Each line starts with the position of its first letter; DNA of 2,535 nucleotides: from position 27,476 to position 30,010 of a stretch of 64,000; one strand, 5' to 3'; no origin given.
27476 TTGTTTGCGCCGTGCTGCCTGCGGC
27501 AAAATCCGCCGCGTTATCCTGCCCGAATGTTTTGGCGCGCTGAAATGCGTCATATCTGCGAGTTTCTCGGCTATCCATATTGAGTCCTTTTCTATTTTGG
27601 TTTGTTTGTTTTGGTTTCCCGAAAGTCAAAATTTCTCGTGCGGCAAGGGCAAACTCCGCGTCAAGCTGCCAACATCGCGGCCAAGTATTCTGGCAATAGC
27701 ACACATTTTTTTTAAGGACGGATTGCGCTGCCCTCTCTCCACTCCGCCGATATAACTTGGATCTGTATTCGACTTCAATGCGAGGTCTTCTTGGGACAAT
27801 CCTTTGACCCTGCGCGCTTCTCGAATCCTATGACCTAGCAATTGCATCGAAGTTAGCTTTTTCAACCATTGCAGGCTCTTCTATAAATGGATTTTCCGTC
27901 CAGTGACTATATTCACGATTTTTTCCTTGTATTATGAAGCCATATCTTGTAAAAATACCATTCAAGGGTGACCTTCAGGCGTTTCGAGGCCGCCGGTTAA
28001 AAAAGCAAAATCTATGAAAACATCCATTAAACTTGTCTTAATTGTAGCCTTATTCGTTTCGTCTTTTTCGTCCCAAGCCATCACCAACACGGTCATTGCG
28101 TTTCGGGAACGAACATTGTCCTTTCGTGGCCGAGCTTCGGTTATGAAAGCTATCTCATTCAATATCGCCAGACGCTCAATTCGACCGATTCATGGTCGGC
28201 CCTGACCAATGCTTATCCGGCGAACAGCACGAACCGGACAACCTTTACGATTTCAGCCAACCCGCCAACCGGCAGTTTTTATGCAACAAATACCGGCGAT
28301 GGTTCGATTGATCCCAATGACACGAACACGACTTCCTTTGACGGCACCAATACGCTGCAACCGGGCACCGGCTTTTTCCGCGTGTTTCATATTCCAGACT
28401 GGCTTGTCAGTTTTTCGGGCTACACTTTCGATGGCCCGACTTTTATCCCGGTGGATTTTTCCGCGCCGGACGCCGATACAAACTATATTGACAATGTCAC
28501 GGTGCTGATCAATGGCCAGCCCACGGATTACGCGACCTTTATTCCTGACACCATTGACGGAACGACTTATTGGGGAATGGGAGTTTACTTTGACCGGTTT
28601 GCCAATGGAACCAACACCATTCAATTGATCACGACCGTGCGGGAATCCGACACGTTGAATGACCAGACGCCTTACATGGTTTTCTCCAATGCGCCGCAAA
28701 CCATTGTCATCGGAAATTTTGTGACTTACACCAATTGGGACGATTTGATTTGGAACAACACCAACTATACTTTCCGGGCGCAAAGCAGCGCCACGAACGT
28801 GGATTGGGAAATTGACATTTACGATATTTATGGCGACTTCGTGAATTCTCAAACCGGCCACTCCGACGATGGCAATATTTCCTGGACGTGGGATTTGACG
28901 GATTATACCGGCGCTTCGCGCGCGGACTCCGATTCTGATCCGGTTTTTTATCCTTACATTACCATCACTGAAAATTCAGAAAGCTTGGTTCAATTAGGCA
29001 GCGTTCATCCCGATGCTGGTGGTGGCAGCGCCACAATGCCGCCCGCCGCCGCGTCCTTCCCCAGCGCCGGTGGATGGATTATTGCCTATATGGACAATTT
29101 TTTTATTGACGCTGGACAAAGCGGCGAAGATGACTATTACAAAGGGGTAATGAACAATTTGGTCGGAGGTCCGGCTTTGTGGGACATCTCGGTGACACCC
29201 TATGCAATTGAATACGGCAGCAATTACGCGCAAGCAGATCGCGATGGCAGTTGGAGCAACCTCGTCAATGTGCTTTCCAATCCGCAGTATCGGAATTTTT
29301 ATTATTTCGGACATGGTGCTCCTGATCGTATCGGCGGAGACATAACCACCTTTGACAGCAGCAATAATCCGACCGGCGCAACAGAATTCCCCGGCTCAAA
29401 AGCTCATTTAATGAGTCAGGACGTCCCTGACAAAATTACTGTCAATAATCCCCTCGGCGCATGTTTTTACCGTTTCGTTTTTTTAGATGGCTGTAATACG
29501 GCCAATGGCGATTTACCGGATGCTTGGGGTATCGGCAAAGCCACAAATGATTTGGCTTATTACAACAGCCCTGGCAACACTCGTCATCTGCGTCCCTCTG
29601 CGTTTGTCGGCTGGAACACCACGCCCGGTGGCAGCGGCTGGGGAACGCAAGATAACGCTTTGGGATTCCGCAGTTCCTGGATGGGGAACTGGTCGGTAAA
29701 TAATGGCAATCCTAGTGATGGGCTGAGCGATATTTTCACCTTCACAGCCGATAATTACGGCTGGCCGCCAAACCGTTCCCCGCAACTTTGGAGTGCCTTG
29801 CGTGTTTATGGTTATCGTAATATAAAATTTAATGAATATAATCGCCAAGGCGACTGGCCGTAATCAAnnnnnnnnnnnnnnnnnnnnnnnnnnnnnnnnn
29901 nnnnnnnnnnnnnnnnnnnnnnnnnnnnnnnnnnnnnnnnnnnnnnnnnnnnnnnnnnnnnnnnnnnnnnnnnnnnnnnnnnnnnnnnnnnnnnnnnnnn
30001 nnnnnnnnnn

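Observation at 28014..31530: AT-richer three-gene secreted module: a caspase/CHAT-like His-Cys protein followed by PepSY-like tandem-module proteins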

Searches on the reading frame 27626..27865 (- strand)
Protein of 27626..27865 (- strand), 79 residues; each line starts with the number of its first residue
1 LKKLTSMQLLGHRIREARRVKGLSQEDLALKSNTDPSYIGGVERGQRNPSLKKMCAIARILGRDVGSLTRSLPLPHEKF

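Call 80: search_protein_families(library=pfam, max_evalue=0.01, proteins=[window:27626-27865:-])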
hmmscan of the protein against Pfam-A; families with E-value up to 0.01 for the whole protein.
window:27626-27865:- (79 aa): 4 families
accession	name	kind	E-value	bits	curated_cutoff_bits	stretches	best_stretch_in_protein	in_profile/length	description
PF01381.28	HTH_3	-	5.8e-14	52.3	23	1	14-65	1-52/55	Helix-turn-helix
PF13560.12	HTH_31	-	1.9e-10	41.3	27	1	10-67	2-59/64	Helix-turn-helix domain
PF12844.13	HTH_19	-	3.2e-06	27.4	30.2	1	11-62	1-52/64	Helix-turn-helix domain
PF13744.12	HTH_37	-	0.0025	18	27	1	10-65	19-75/80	Helix-turn-helix domain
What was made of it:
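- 27626..27865 (-): XRE-family HTH_3 regulator, transcribed divergently from gene 1. It is an accessory part found with only some cassettes. Pfam HTH_3, 52.3 bits (call 80).
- Checked: An XRE/HTH_3 gene (27626-27865, minus strand, 52 bits) flanks one side (call 80).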

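Call 81: search_protein_families(library=padloc, max_evalue=0.01, proteins=[window:27626-27865:-])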
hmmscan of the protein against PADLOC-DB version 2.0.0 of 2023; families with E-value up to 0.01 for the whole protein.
window:27626-27865:- (79 aa): 20 families
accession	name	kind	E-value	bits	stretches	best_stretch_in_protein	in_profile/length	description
PDLC03664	Control_protein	-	5.4e-16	56.8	1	10-61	14-65/74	control protein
PDLC04142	capH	-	2e-11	42.9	1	6-66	3-63/103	capH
PDLC03665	Control_protein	-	3.4e-11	41.3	1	9-68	8-68/77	control protein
PDLC03666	Control_protein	-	1.5e-10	39.4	1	10-62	7-59/77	control protein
PDLC03668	Control_protein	-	2e-10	39.1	1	13-59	12-58/79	control protein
PDLC02926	HTH_VI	-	3.8e-10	37.9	1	10-68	2-60/92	-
PDLC03671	Control_protein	-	2.5e-08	32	1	9-68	14-73/84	control protein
PDLC03952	RmrA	-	9.7e-08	29.2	1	7-66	20-79/395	-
PDLC03954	RmrA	-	3.5e-06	24.2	1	7-62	8-63/380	-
PDLC03953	RmrA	-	7.8e-06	23.3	1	9-62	5-58/373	-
PDLC04760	PDC-M64C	-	1.7e-05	23.1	1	6-65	23-82/93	-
PDLC03949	RmrA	-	2.2e-05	21.5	1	12-64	5-57/363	-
PDLC03955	RmrA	-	3.4e-05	21.2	1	6-73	17-84/371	-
PDLC03951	RmrA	-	4.6e-05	20.6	1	11-69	10-68/400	-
PDLC03944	RmrA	-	6.8e-05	20.1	1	6-61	3-58/384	-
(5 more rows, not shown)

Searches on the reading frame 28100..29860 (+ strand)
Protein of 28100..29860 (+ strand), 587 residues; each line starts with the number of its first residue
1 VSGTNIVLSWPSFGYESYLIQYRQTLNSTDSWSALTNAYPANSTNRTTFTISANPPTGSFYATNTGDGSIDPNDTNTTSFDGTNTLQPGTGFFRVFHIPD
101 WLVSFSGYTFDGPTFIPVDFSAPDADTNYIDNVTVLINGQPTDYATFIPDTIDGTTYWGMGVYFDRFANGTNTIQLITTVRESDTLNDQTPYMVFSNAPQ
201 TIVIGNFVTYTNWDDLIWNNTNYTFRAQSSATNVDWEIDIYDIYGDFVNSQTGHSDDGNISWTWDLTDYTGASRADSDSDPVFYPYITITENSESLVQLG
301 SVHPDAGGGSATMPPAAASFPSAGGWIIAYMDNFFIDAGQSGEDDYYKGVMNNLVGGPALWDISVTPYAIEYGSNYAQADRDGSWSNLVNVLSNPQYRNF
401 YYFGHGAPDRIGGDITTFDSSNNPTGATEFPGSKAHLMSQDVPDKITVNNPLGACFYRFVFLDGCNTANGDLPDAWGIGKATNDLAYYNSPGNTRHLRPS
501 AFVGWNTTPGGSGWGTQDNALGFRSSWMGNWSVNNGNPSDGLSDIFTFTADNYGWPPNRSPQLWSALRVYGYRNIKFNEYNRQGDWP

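Call 30: search_protein_families(library=pfam, alignment_id=A1, max_evalue=1)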
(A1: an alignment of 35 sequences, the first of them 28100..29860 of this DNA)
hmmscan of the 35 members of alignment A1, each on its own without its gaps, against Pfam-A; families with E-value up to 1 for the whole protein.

A. member 1, window:28100-29860:+ (587 aa): 2 families
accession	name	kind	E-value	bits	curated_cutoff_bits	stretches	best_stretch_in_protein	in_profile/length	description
PF13860.13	FlgD_ig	-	0.0031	17.9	27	1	224-276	13-66/79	FlgD Ig-like domain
PF20625.3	WW_USP8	-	0.069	13.5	23.8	0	486-499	20-33/33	USP8 WW domain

B. families by the number of members that match (of 35 scanned): 8 families
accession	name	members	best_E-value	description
PF13860.13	FlgD_ig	17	4.3e-05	FlgD Ig-like domain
PF00041.27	fn3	4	0.0034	Fibronectin type III domain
PF20625.3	WW_USP8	3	0.069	USP8 WW domain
PF07495.19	Y_Y_Y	2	0.0052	Y_Y_Y domain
PF18962.6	Por_Secre_tail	1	0.11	Secretion system C-terminal sorting domain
PF15138.11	Syncollin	1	0.11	Syncollin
PF06816.18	NOD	1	0.18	NOTCH protein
PF23237.1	HYR_4C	1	0.36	HYR-like domain with 4 cysteines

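Call 81: search_protein_families(library=padloc, max_evalue=0.01, proteins=[window:28100-29860:+])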
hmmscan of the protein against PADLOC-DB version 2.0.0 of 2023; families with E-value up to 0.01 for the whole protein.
window:28100-29860:+ (587 aa): 0 families
